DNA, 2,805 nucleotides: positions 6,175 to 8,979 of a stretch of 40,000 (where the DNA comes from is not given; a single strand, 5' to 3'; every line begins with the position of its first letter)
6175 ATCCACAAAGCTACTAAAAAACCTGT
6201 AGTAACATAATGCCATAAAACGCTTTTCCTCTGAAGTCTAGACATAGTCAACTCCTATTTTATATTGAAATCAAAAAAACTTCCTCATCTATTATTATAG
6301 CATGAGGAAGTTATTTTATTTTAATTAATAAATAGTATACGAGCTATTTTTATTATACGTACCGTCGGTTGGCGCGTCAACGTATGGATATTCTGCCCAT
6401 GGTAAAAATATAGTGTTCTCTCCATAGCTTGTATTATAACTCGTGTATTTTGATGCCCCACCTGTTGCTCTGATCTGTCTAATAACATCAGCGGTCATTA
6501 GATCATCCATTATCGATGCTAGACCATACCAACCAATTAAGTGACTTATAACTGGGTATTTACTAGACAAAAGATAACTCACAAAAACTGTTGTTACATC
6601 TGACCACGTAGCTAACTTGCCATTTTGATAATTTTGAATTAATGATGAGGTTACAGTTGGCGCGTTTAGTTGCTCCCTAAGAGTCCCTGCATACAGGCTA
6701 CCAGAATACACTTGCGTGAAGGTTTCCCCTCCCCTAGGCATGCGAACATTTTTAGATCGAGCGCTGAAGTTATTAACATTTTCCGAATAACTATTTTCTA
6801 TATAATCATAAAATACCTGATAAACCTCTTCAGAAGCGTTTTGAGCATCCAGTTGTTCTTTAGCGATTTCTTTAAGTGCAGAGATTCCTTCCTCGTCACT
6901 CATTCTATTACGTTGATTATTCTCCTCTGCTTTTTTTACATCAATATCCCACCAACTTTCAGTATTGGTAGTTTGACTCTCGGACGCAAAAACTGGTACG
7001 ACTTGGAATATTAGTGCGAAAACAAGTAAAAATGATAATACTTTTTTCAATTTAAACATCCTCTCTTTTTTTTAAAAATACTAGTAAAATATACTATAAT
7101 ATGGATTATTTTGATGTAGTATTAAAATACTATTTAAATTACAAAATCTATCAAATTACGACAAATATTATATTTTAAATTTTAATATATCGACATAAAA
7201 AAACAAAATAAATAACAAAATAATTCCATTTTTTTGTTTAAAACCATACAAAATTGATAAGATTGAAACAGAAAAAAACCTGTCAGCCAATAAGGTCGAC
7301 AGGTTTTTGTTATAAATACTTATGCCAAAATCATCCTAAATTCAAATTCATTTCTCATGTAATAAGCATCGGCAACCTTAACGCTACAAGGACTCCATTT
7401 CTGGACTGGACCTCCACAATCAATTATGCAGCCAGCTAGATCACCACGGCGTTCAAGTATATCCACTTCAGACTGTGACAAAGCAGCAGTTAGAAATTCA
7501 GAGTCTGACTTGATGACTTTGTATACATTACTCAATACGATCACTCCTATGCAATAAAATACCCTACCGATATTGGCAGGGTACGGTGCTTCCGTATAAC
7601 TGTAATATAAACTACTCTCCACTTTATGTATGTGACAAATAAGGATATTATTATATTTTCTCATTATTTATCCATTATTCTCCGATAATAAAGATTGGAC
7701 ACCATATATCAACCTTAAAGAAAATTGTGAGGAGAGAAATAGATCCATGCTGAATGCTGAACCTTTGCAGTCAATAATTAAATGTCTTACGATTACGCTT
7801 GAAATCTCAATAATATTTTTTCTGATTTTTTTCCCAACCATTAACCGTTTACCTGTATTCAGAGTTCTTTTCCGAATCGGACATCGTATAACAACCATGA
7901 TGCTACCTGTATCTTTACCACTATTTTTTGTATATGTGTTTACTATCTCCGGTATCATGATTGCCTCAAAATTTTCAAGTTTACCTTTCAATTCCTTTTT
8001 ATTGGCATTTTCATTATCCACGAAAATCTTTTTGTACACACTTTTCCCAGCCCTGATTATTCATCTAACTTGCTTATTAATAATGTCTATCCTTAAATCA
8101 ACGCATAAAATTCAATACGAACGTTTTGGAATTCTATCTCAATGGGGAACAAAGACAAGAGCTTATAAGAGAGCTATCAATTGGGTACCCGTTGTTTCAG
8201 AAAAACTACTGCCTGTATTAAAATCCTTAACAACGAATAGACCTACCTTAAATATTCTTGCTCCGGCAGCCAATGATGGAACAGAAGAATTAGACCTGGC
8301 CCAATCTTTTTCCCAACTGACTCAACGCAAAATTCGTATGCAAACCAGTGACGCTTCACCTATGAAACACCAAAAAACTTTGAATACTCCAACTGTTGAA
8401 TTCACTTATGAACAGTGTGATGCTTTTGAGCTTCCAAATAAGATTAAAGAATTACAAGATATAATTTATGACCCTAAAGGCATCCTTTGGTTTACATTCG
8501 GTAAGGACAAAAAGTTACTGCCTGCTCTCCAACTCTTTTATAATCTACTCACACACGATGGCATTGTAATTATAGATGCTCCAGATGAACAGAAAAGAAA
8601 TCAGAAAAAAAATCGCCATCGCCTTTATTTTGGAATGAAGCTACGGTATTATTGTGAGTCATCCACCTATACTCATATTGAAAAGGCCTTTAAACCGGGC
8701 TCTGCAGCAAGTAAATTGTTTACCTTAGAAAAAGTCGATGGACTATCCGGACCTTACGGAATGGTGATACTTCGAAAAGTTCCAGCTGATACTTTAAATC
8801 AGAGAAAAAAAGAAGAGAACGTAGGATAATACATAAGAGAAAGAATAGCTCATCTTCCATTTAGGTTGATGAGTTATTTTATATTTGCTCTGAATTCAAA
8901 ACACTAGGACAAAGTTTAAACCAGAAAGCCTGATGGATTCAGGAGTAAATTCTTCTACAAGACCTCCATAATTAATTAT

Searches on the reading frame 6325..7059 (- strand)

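Call 3: search_protein_families(library=pfam, proteins=[window:6325-7059:-], max_evalue=0.1)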
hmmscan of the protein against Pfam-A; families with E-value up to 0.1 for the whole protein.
window:6325-7059:- (244 aa): 1 family
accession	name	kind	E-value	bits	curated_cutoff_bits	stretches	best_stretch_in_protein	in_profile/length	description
PF19044.6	P-loop_TraG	-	0.023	13.8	25.8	1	45-121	119-195/413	TraG P-loop domain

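Call 4: search_protein_families(library=padloc, proteins=[window:6325-7059:-], max_evalue=0.1)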
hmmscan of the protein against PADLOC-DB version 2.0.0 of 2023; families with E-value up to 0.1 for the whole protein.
window:6325-7059:- (244 aa): 0 families

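Call 9: search_protein_families(library=ncbifam, proteins=[window:6325-7059:-], max_evalue=0.1)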
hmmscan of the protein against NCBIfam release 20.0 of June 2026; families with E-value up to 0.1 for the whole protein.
window:6325-7059:- (244 aa): 2 families
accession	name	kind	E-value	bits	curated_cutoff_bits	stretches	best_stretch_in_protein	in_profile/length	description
NF038340.1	SAR2788_fam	subfamily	0.021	14.6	50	1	5-92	1-72/177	SAR2788 family putative toxin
NF033218.1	anchor_AmaP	equivalog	0.039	13.7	55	1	1-40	1-40/166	alkaline shock response membrane anchor protein AmaP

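Call 10: search_protein_families(library=phrogs, proteins=[window:6325-7059:-], max_evalue=0.01)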
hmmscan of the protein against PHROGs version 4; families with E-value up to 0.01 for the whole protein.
window:6325-7059:- (244 aa): 0 families

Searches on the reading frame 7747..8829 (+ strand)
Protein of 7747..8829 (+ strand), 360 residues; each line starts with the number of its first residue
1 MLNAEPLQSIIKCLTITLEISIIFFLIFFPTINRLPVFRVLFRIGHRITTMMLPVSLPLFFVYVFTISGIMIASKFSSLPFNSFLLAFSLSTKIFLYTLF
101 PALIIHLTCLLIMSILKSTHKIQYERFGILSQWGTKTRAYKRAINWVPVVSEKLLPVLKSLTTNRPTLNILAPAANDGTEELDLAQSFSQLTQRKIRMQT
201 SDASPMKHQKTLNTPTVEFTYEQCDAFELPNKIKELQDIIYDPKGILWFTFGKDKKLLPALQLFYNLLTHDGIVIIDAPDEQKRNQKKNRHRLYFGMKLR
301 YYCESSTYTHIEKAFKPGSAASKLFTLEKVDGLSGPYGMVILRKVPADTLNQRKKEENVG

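Call 3: search_protein_families(library=pfam, proteins=[window:7747-8829:+], max_evalue=0.1)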
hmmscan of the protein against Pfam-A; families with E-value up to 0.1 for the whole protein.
window:7747-8829:+ (360 aa): 1 family
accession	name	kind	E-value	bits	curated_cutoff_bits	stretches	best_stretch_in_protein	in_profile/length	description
PF13120.11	DUF3974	-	0.063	13.9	25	0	103-213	7-110/126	Domain of unknown function (DUF3974)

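Call 4: search_protein_families(library=padloc, proteins=[window:7747-8829:+], max_evalue=0.1)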
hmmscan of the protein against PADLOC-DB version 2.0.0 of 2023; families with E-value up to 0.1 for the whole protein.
window:7747-8829:+ (360 aa): 0 families

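Call 9: search_protein_families(library=ncbifam, proteins=[window:7747-8829:+], max_evalue=0.1)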
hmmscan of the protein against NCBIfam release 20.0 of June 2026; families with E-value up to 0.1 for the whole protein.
window:7747-8829:+ (360 aa): 1 family
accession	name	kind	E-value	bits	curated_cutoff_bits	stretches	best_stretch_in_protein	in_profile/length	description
NF045844.1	BC85_0335_fam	subfamily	0.072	12.7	65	0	228-295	127-196/215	BC85_0335 family putative methyltransferase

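Call 10: search_protein_families(library=phrogs, proteins=[window:7747-8829:+], max_evalue=0.01)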
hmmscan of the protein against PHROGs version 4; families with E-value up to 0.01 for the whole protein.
window:7747-8829:+ (360 aa): 0 families
